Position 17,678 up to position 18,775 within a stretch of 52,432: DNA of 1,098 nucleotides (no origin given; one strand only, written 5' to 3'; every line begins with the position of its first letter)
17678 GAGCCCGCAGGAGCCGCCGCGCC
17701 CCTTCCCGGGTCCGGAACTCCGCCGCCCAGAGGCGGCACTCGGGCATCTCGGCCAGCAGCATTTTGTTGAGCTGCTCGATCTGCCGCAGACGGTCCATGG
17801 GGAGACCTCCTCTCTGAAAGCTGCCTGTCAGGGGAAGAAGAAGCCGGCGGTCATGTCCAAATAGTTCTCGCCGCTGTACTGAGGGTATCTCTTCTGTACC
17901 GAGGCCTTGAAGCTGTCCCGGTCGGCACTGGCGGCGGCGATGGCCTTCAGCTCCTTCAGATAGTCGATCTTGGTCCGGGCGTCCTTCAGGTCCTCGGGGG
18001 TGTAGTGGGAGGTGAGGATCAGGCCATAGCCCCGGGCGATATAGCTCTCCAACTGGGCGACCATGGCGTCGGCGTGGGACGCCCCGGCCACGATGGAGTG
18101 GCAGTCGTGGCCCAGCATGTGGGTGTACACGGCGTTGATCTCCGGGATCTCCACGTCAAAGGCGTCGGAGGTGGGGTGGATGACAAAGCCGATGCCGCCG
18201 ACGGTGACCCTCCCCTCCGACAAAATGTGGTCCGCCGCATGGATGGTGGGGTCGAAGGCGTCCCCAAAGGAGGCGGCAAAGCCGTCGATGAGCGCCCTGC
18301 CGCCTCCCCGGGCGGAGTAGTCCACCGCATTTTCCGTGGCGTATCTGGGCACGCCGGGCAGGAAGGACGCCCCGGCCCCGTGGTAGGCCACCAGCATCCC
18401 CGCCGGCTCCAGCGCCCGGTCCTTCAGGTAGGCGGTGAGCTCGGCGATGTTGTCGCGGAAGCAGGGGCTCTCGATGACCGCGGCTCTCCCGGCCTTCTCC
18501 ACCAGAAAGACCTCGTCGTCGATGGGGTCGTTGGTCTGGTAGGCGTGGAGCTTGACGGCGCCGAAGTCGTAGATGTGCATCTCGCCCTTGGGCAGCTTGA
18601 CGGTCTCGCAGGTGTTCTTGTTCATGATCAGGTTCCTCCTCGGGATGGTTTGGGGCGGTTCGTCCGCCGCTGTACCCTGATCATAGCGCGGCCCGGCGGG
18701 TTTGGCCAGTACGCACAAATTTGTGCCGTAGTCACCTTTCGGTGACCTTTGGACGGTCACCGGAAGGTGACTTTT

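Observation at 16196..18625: Sir2 (catalytic His replaced by Gln) plus Zn-type macrodomain pair, a SirTM-like ADP-ribosylation writer/eraser module without GcvH-L/LplA2 partners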

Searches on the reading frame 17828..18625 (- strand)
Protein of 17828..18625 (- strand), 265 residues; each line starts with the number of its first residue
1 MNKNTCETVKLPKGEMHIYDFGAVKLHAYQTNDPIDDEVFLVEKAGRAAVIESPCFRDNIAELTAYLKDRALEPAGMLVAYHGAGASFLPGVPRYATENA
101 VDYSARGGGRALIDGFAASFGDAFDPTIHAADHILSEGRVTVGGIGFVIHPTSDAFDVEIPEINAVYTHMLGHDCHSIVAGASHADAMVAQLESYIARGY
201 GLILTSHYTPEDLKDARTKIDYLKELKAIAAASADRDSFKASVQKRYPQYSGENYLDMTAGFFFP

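Call 3: search_protein_families(library=pfam, proteins=[window:17828-18625:-], max_evalue=0.01)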
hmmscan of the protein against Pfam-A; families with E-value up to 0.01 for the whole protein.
window:17828-18625:- (265 aa): 0 families

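Call 4: search_protein_families(library=ncbifam, proteins=[window:17828-18625:-], max_evalue=0.01)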
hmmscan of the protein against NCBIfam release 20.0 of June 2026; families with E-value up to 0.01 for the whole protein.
window:17828-18625:- (265 aa): 0 families

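Call 7: search_solved_structures(query=window:17828-18625:-, max_evalue=10, show_alignments=2)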
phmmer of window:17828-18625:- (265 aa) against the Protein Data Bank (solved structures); distinct sequences matched with E-value up to 10: 4.
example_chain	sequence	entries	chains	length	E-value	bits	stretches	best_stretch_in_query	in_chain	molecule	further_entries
7cbf_A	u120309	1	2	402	0.34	13.6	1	98-138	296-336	2,4,6-trihydroxybenzophenone synthase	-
5uco_A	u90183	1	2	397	0.93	12.2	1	99-139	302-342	2,4,6-trihydroxybenzophenone synthase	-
9d6p_A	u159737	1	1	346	1.4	11.6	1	160-237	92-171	Mitogen-activated protein kinase 14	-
5wjj_A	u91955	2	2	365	1.5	11.6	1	160-230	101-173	Mitogen-activated protein kinase 14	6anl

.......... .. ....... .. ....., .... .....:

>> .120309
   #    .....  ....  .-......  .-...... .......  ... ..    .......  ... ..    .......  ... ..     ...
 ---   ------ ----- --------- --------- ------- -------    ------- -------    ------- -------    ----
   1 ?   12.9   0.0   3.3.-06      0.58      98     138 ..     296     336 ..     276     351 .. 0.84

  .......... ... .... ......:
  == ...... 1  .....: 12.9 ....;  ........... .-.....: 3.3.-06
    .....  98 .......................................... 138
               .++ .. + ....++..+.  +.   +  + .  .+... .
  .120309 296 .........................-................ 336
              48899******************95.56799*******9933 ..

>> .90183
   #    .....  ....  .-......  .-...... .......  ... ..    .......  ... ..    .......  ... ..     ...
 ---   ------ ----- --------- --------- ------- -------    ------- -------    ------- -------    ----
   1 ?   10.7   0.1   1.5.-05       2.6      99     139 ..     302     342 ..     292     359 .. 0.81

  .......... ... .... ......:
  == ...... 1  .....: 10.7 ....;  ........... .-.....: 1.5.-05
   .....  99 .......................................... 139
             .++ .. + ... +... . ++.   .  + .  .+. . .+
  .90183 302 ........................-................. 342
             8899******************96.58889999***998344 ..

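Call 13: find_homologous_proteins(query=window:17828-18625:-, max_evalue=0.001)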
Query window:17828-18625:- (265 aa): 2947 proteins with E <= 0.001 among 4522 candidates; the best 120 are listed.
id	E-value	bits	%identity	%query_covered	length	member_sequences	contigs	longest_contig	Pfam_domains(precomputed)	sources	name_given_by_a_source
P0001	3.1e-173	592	99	100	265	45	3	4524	-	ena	-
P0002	5.0e-156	536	88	100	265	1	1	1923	-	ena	-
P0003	5.3e-156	536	89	100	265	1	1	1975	-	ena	-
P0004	5.7e-156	536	88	100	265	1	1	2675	-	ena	-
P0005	6.0e-156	536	88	100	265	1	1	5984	-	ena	-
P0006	2.2e-155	534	88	100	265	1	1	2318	-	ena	-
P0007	3.5e-154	530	88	100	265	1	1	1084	-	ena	-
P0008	1.2e-153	528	87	100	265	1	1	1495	-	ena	-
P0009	5.9e-153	526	86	100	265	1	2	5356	-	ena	-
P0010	2.6e-152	524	86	100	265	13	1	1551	-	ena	-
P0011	6.7e-150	516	85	100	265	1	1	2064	-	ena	-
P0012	4.1e-149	513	84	100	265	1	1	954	-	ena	-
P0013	7.1e-149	512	85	100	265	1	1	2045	-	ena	-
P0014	9.7e-149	512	84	100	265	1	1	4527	-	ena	-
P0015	1.3e-148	512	85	100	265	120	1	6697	-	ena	-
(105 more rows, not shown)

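Call 14: find_related_loci(query=window:17828-18625:-, collection=genome_contigs, flank=6000)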
Query window:17828-18625:- (265 aa) in genome_contigs; peptide patterns used: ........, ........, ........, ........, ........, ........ (x = any residue, [..] = any of these).
599 stretches matched a pattern (row limit reached: there are more); 478 encode a relative of the query (tblastn E <= 1e-3); the best 80 are kept; 80 distinct loci.
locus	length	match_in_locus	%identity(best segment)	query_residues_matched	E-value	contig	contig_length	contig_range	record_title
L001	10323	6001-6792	85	1-264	4e-149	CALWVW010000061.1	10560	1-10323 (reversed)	MAG: uncultured Oscillospiraceae bacterium isolate BRZ_EG__bin109 genome assembly, contig: BRZ_EG__NODE_8953_length_1056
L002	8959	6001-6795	85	1-265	2e-147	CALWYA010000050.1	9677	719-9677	MAG: uncultured Oscillospiraceae bacterium isolate BRZ_FI__bin95 genome assembly, contig: BRZ_FI__NODE_9685_length_9677_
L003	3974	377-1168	80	1-264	2e-149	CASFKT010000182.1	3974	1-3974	uncultured bacterium isolate B27_L1_388388_idba_bin.111 genome assembly, contig: B27_L1_388388_idba_bin.111.fa_scaffold_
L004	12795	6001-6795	76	1-265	7e-140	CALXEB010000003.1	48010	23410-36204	MAG: uncultured Flavonifractor sp. isolate BRZ_GC__bin96 genome assembly, contig: BRZ_GC__NODE_987_length_48010_cov_6.78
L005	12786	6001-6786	75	1-264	6e-136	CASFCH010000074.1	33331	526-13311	uncultured Oscillospiraceae bacterium isolate SI.A105.metabat-bins.20 genome assembly, contig: SI.A105.metabat-bins.20.f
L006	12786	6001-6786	74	1-264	2e-134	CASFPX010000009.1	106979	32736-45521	uncultured Oscillospiraceae bacterium isolate A81_L4_356356_idba_bin.7 genome assembly, contig: A81_L4_356356_idba_bin.7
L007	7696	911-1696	72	1-264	7e-133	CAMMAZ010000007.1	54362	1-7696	MAG: uncultured Clostridia bacterium isolate ERR4303200_bin.30_MetaWRAP_v1.1_MAG genome assembly, contig: NODE_421_lengt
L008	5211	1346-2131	73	1-264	1e-132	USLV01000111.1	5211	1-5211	uncultured Ruminococcaceae bacterium isolate UMGS1858 genome assembly, contig: NODE_1785_length_5211_cov_4.348720, whole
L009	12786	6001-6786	74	1-264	3e-131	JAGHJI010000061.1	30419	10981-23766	MAG: Eubacterium sp. isolate MAG.69 k127_1409986, whole genome shotgun sequence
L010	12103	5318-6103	73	1-264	2e-131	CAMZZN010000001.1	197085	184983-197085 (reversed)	MAG TPA_asm: uncultured Ruminococcus sp. isolate SRR14629575_bin.4_metawrap_v1.3_MAG genome assembly, contig: NODE.22_le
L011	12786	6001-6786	72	1-264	2e-131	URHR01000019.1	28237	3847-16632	uncultured Clostridiales bacterium isolate UMGS1014 genome assembly, contig: NODE_1381_length_28237_cov_5.132354, whole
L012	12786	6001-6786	72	1-264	3e-131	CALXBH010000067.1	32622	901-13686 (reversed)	MAG: uncultured Clostridia bacterium isolate E0_RP0__bin102 genome assembly, contig: E0_RP0__k127_586531, whole genome s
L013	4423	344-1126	74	1-263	5e-133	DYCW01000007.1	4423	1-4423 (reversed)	MAG TPA_asm: Ruminococcus sp. isolate HRGM_Genome_3873 HRGM_Genome_3873_7, whole genome shotgun sequence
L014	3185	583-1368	71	1-264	1e-135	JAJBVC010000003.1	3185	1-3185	MAG: Clostridiales bacterium isolate U_127067 U_127067=NODE_2625_length_3185_cov_7.971885, whole genome shotgun sequence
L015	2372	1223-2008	71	1-264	5e-138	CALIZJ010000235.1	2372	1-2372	MAG TPA_asm: uncultured Blautia sp. isolate ERR2198623_bin.124_CONCOCT_v1.1_MAG genome assembly, contig: ERZ1767221.2084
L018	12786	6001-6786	71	1-264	1e-130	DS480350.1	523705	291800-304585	Clostridium leptum DSM 753 Scfld_02_19 genomic scaffold, whole genome shotgun sequence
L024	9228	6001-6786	72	1-264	6e-130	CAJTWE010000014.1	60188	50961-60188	MAG TPA_asm: uncultured Ruminococcus sp. isolate MGBC120363 genome assembly, contig: MGBC120363.14, whole genome shotgun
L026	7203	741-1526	72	1-264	1e-129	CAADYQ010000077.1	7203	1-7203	MAG TPA_asm: Clostridia bacterium, isolate HGM12681, WGS project CAADYQ010000000 data, contig: ERS396355_37_k85_140157,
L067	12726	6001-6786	70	1-264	1e-126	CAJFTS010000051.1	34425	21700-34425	uncultured Clostridia bacterium isolate Coassembly_mag_118 genome assembly, contig: MAGpy_11413_min2k_bin_118_fak87_2307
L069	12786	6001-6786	70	1-264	1e-126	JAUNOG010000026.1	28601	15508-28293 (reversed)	MAG: Ruminococcus sp. isolate S34M_St_103 NODE_720_length_28601_cov_8.664051, whole genome shotgun sequence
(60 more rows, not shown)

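Call 18: search_protein_families(library=pfam, proteins=[L018:6846-7484:+, L012:6882-7505:+, L067:6989-7705:+, L067:7725-8339:+, L069:7518-8138:+, L026:1798-2631:+, L026:2535-3308:+, L024:7868-8338:+], max_evalue=0.01)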
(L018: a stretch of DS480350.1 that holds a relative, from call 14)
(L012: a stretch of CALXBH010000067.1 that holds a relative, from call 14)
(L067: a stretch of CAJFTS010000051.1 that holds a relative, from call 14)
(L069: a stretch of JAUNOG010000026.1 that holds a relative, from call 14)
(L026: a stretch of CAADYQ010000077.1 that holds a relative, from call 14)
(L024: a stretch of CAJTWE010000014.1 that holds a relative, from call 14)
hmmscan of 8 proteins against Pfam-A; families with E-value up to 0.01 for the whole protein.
L018:6846-7484:+ (212 aa): 15 families
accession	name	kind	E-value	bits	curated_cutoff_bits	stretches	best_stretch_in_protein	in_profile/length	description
PF00037.32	Fer4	-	4.5e-09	36.2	21.1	2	188-210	2-24/24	4Fe-4S binding domain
PF13237.11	Fer4_10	-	6.9e-08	32.8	25.5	1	162-205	6-53/53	4Fe-4S dicluster domain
PF13187.11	Fer4_9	-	1.2e-07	32.1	27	1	165-209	2-52/52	4Fe-4S dicluster domain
PF12838.12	Fer4_7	-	1.6e-07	32.1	27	1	165-208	2-52/52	4Fe-4S dicluster domain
PF12797.12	Fer4_2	-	2e-07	31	24.5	2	162-176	7-21/22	4Fe-4S binding domain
PF14697.11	Fer4_21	-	3.9e-07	30.5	35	2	187-209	1-23/59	4Fe-4S dicluster domain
PF13183.11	Fer4_8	-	1.5e-06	29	27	1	160-177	49-66/68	4Fe-4S dicluster domain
PF12837.12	Fer4_6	-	2.1e-06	27.8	25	1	188-209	3-24/24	4Fe-4S binding domain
PF13484.11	Fer4_16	-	1.1e-05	26.6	30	1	193-211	1-19/66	4Fe-4S double cluster binding domain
PF25160.1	LdpA_Fe-S-bd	-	2.3e-05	24.5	27.6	0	189-211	23-45/49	LdpA Fe-S cluster-binding domain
PF17179.9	Fer4_22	-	7.1e-05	24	27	0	154-178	70-94/95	4Fe-4S dicluster domain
PF13534.11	Fer4_17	-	8.4e-05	23.5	22.2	0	162-178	43-59/61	4Fe-4S dicluster domain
PF01243.27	PNPOx_N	-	0.00019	22.2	28.1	1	18-103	10-85/120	Pyridoxamine 5'-phosphate oxidase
PF12798.12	Fer4_3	-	0.00043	21.3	27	0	194-208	1-15/15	4Fe-4S binding domain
PF12800.12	Fer4_4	-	0.0071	17.1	24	0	193-206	3-16/17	4Fe-4S binding domain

L012:6882-7505:+ (207 aa): 15 families
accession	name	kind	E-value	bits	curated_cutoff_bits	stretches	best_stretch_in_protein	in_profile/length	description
PF00037.32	Fer4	-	6.8e-10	38.8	21.1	2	183-203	3-23/24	4Fe-4S binding domain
PF12797.12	Fer4_2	-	7e-09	35.5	24.5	2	155-170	6-21/22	4Fe-4S binding domain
PF13237.11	Fer4_10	-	2.3e-08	34.3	25.5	1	155-199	5-53/53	4Fe-4S dicluster domain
PF14697.11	Fer4_21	-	4.1e-08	33.7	35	2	154-175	36-58/59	4Fe-4S dicluster domain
PF12838.12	Fer4_7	-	6.6e-07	30.1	27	1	159-202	2-52/52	4Fe-4S dicluster domain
PF13187.11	Fer4_9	-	1.3e-06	28.7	27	1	158-202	1-51/52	4Fe-4S dicluster domain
PF13183.11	Fer4_8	-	2.5e-06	28.3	27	1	152-171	47-66/68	4Fe-4S dicluster domain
PF12837.12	Fer4_6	-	2.7e-06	27.5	25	1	185-202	6-23/24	4Fe-4S binding domain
PF13484.11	Fer4_16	-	1.5e-05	26.1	30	0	187-205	1-19/66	4Fe-4S double cluster binding domain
PF13534.11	Fer4_17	-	1.9e-05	25.5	22.2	1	133-172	23-59/61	4Fe-4S dicluster domain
PF01243.27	PNPOx_N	-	3.6e-05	24.6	28.1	1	10-116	8-106/120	Pyridoxamine 5'-phosphate oxidase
PF12800.12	Fer4_4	-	0.00013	22.4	24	0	157-171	2-16/17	4Fe-4S binding domain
PF17179.9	Fer4_22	-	0.00097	20.4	27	0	136-172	58-94/95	4Fe-4S dicluster domain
PF25160.1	LdpA_Fe-S-bd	-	0.002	18.3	27.6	0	163-205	7-45/49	LdpA Fe-S cluster-binding domain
PF12798.12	Fer4_3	-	0.0023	19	27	0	188-202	1-15/15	4Fe-4S binding domain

L067:6989-7705:+ (238 aa): 4 families
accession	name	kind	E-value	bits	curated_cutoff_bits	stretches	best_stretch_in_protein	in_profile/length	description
PF00106.31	adh_short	-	3.7e-27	95.5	26.6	1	7-144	51-189/195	short chain dehydrogenase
PF13561.12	adh_short_C2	-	2.9e-18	66.8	27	1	8-167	46-204/236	Enoyl-(Acyl carrier protein) reductase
PF08659.16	KR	-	0.00032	21.1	22.6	1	6-117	54-162/180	KR domain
PF08643.16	DUF1776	-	0.0056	16.6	25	1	41-128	102-190/294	Fungal family of unknown function (DUF1776)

L067:7725-8339:+ (204 aa): 14 families
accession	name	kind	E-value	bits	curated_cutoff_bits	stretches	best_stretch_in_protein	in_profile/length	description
PF00037.32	Fer4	-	3.4e-13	49.2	21.1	2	177-199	2-24/24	4Fe-4S binding domain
PF14697.11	Fer4_21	-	1.6e-09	38.1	35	2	148-171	35-59/59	4Fe-4S dicluster domain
PF13237.11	Fer4_10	-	2.6e-08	34.1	25.5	2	150-194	5-53/53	4Fe-4S dicluster domain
PF25160.1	LdpA_Fe-S-bd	-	2.8e-08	33.9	27.6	2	139-171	13-45/49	LdpA Fe-S cluster-binding domain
PF12838.12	Fer4_7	-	4.9e-08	33.8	27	1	153-197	1-52/52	4Fe-4S dicluster domain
PF12797.12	Fer4_2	-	6.2e-08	32.6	24.5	2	178-195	5-22/22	4Fe-4S binding domain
PF12837.12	Fer4_6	-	7.1e-08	32.5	25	1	176-198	2-24/24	4Fe-4S binding domain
PF01243.27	PNPOx_N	-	1.1e-07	32.7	28.1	1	5-92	3-85/120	Pyridoxamine 5'-phosphate oxidase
PF13187.11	Fer4_9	-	4.5e-07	30.2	27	1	153-198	1-52/52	4Fe-4S dicluster domain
PF12798.12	Fer4_3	-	1.2e-05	26.2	27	0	183-197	1-15/15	4Fe-4S binding domain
PF13484.11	Fer4_16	-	1.4e-05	26.2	30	1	182-201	1-20/66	4Fe-4S double cluster binding domain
PF12800.12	Fer4_4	-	0.00011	22.6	24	0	153-166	3-16/17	4Fe-4S binding domain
PF13183.11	Fer4_8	-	0.0003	21.7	27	0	152-166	3-66/68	4Fe-4S dicluster domain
PF13534.11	Fer4_17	-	0.0013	19.7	22.2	0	135-166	28-58/61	4Fe-4S dicluster domain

L069:7518-8138:+ (206 aa): 14 families
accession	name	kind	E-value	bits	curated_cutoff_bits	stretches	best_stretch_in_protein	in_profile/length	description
PF00037.32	Fer4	-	2e-12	46.8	21.1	2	182-203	2-23/24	4Fe-4S binding domain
PF12838.12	Fer4_7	-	8.1e-11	42.7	27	1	158-202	1-52/52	4Fe-4S dicluster domain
PF12797.12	Fer4_2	-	9.1e-10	38.3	24.5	2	182-200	4-22/22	4Fe-4S binding domain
PF12837.12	Fer4_6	-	1.5e-09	37.8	25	1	181-202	2-23/24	4Fe-4S binding domain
PF13237.11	Fer4_10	-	3.6e-09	36.9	25.5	1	155-199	5-53/53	4Fe-4S dicluster domain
PF13187.11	Fer4_9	-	5e-09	36.5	27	1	158-202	1-51/52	4Fe-4S dicluster domain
PF14697.11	Fer4_21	-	2.2e-08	34.5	35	2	153-176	35-59/59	4Fe-4S dicluster domain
PF01243.27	PNPOx_N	-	1.2e-06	29.4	28.1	1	10-91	8-79/120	Pyridoxamine 5'-phosphate oxidase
PF13183.11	Fer4_8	-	2e-06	28.6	27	1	186-203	3-20/68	4Fe-4S dicluster domain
PF12800.12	Fer4_4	-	2.8e-06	27.6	24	1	186-201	2-17/17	4Fe-4S binding domain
PF25160.1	LdpA_Fe-S-bd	-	3.7e-06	27.1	27.6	1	165-205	9-45/49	LdpA Fe-S cluster-binding domain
PF13534.11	Fer4_17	-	5.7e-05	24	22.2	0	147-172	35-59/61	4Fe-4S dicluster domain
PF13484.11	Fer4_16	-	9.4e-05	23.6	30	0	187-205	1-19/66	4Fe-4S double cluster binding domain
PF12798.12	Fer4_3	-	0.0019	19.4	27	1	188-202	1-15/15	4Fe-4S binding domain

L026:1798-2631:+ (277 aa): 2 families
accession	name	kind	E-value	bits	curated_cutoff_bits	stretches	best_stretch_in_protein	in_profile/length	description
PF12680.13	SnoaL_2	-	4e-20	72.7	27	2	29-123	3-102/102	SnoaL-like domain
PF07366.18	SnoaL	-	7e-12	45.7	28.4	2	33-125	10-115/126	SnoaL-like polyketide cyclase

L026:2535-3308:+ (257 aa): 14 families
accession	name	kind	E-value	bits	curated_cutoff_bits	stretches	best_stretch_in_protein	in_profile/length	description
PF00037.32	Fer4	-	1.8e-12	47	21.1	2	203-224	2-23/24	4Fe-4S binding domain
PF14697.11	Fer4_21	-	2.1e-09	37.8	35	2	206-253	5-57/59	4Fe-4S dicluster domain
PF12838.12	Fer4_7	-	2.6e-09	37.9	27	1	208-252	1-52/52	4Fe-4S dicluster domain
PF12797.12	Fer4_2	-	6.7e-09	35.6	24.5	2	203-220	4-21/22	4Fe-4S binding domain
PF25160.1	LdpA_Fe-S-bd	-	2.4e-08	34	27.6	2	202-226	21-45/49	LdpA Fe-S cluster-binding domain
PF13187.11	Fer4_9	-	1.6e-07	31.6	27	1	208-253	1-52/52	4Fe-4S dicluster domain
PF01243.27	PNPOx_N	-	2.5e-07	31.5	28.1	1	58-156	7-93/120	Pyridoxamine 5'-phosphate oxidase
PF13237.11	Fer4_10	-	3.6e-07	30.4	25.5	1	204-249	4-53/53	4Fe-4S dicluster domain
PF13484.11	Fer4_16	-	5e-07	30.8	30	2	205-222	49-66/66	4Fe-4S double cluster binding domain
PF12837.12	Fer4_6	-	1.5e-05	25.1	25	1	233-252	4-23/24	4Fe-4S binding domain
PF12800.12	Fer4_4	-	4.2e-05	24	24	0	206-221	1-16/17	4Fe-4S binding domain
PF13534.11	Fer4_17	-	0.00041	21.3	22.2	0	205-222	42-59/61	4Fe-4S dicluster domain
PF13183.11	Fer4_8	-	0.0028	18.6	27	0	206-221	51-66/68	4Fe-4S dicluster domain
PF12798.12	Fer4_3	-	0.009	17.2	27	0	238-252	1-15/15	4Fe-4S binding domain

L024:7868-8338:+ (156 aa): 7 families
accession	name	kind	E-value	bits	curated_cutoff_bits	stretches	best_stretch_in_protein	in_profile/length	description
PF01381.28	HTH_3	-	4.1e-21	75.2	23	2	100-148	1-49/55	Helix-turn-helix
PF12844.13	HTH_19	-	5.3e-12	45.9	30.2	2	98-147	2-51/64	Helix-turn-helix domain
PF13560.12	HTH_31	-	1.9e-10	41.3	27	1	99-147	5-54/64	Helix-turn-helix domain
PF13443.12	HTH_26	-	0.0003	21.4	22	0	99-132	1-34/63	Cro/C1-type HTH DNA-binding domain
PF00376.29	MerR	-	0.00062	20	28.2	0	42-60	3-21/38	MerR family regulatory protein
PF20432.4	Xre-like-HTH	-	0.0021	18.7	25.8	0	102-126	17-41/63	Antitoxin Xre-like helix-turn-helix domain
PF07022.19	Phage_CI_repr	-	0.0053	17.5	22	0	42-80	16-53/65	Bacteriophage CI repressor helix-turn-helix domain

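Call 28: search_protein_representatives(protein=window:17828-18625:-)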
Query: 265 residues. Proteins with E-value up to 0.001 (for the whole library): 546; up to 1e-10: 316; up to 1e-30: 123. The best 150 are listed.
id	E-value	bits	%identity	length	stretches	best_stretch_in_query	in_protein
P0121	6.6e-96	337.2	57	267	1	1-265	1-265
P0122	3.5e-85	302.0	53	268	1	1-265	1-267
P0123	2.8e-84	299.0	53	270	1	6-265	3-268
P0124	3.6e-80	285.6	52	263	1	8-265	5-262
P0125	2.1e-74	266.7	36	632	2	8-262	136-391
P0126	4.7e-74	265.5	49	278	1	7-264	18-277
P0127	9.1e-74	264.6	45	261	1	7-264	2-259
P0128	1.8e-73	263.6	73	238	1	102-264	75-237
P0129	1.8e-71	257.1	45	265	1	3-264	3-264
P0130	3.3e-71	256.2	67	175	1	24-193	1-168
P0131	2.5e-70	253.4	69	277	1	1-170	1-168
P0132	2.9e-69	249.9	45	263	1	1-261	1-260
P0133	2.5e-68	246.8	44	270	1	2-264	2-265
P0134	9.9e-68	244.8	42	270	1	5-265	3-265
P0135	1.4e-65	237.8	47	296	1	6-265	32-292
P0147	2.1e-59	217.5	43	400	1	7-265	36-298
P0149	3.0e-58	213.7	43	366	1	5-262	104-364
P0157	1.7e-54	201.5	41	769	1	10-264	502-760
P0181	2.6e-45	171.4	36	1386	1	10-265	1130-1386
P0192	5.2e-42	160.5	36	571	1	9-265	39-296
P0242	5.5e-31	124.4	29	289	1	15-264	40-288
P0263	1.5e-26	109.8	29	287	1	24-265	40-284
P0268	1.4e-25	106.7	30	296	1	11-259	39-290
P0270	3.2e-25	105.5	31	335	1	11-261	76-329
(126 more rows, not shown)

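Call 29: search_protein_families(library=pfam, proteins=[P0125, P0157, P0181, P0192, P0147, P0149, P0242, P0263, P0268, P0270], max_evalue=0.01)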
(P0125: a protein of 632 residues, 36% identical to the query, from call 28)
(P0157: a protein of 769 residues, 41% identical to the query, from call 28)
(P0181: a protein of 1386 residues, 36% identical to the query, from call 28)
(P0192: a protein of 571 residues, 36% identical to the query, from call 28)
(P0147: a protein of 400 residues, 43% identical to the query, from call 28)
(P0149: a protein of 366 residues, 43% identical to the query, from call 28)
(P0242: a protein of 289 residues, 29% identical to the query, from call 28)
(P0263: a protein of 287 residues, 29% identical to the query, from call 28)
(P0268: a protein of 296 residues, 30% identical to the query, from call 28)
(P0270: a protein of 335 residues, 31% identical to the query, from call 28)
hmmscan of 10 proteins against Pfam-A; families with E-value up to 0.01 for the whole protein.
P0125 (632 aa): 1 family
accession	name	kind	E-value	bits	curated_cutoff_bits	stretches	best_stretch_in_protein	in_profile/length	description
PF00395.25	SLH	-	5.4e-07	29.9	20.8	1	53-90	2-39/44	S-layer homology domain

P0157 (769 aa): 3 families
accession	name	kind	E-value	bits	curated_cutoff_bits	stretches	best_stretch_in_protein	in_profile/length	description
PF03992.22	ABM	-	1.3e-27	96.2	23.1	2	143-208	8-73/78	Antibiotic biosynthesis monooxygenase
PF08450.18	SGL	-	0.001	19.1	26.3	1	252-369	2-127/246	SMP-30/Gluconolactonase/LRE-like region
PF01436.27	NHL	-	0.0075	16.7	20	0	340-358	5-21/28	NHL repeat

P0181 (1386 aa): 6 families
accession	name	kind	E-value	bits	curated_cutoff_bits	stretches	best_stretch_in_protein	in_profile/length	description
PF02368.24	Big_2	-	7.2e-37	125.6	22.8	4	896-956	16-77/79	Bacterial Ig-like domain (group 2)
PF01841.26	Transglut_core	-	4.4e-16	59.5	23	1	563-656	4-107/108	Transglutaminase-like superfamily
PF06832.18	BiPBP_C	-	1.6e-12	47.6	26.8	0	884-957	16-89/90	Penicillin-Binding Protein C-terminus Family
PF07495.19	Y_Y_Y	-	1.1e-05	25.7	26.6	0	336-380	8-49/65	Y_Y_Y domain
PF22359.2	Big-like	-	2.6e-05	24.8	27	0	838-873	12-43/48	Bacterial Ig-like domain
PF18911.6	PKD_4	-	8.6e-05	23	27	0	336-383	35-74/85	PKD domain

P0192 (571 aa): 7 families
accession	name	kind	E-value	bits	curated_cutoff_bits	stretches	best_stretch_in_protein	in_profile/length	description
PF12680.13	SnoaL_2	-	2.7e-20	73.3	27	2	459-560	4-99/102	SnoaL-like domain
PF14534.12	DUF4440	-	6.7e-19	68.8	25.2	2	457-562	6-107/107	Domain of unknown function (DUF4440)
PF13474.12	SnoaL_3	-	1.2e-13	51.9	22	2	459-565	8-114/121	SnoaL-like domain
PF13577.12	SnoaL_4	-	4.6e-09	36.8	24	1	444-563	2-123/126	SnoaL-like domain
PF07366.18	SnoaL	-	3.8e-08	33.6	28.4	1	455-535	3-82/126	SnoaL-like polyketide cyclase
PF12893.14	Lumazine_bd_2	-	0.00059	21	22.1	0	447-490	2-44/116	Putative lumazine-binding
PF08332.16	CaMKII_AD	-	0.0013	19.3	22.1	0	372-417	76-120/128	Calcium/calmodulin dependent protein kinase II association domain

P0147 (400 aa): 1 family
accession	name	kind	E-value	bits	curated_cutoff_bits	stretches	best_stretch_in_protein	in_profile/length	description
PF03992.22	ABM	-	2e-14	54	23.1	1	307-377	4-75/78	Antibiotic biosynthesis monooxygenase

P0149 (366 aa): 1 family
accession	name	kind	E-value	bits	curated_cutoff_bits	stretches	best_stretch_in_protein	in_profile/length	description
PF07833.16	Cu_amine_oxidN1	-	3.6e-08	33.7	24.2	1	27-96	22-93/108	Copper amine oxidase N-terminal domain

P0242 (289 aa): 0 families

P0263 (287 aa): 0 families

P0268 (296 aa): 0 families

P0270 (335 aa): 0 families
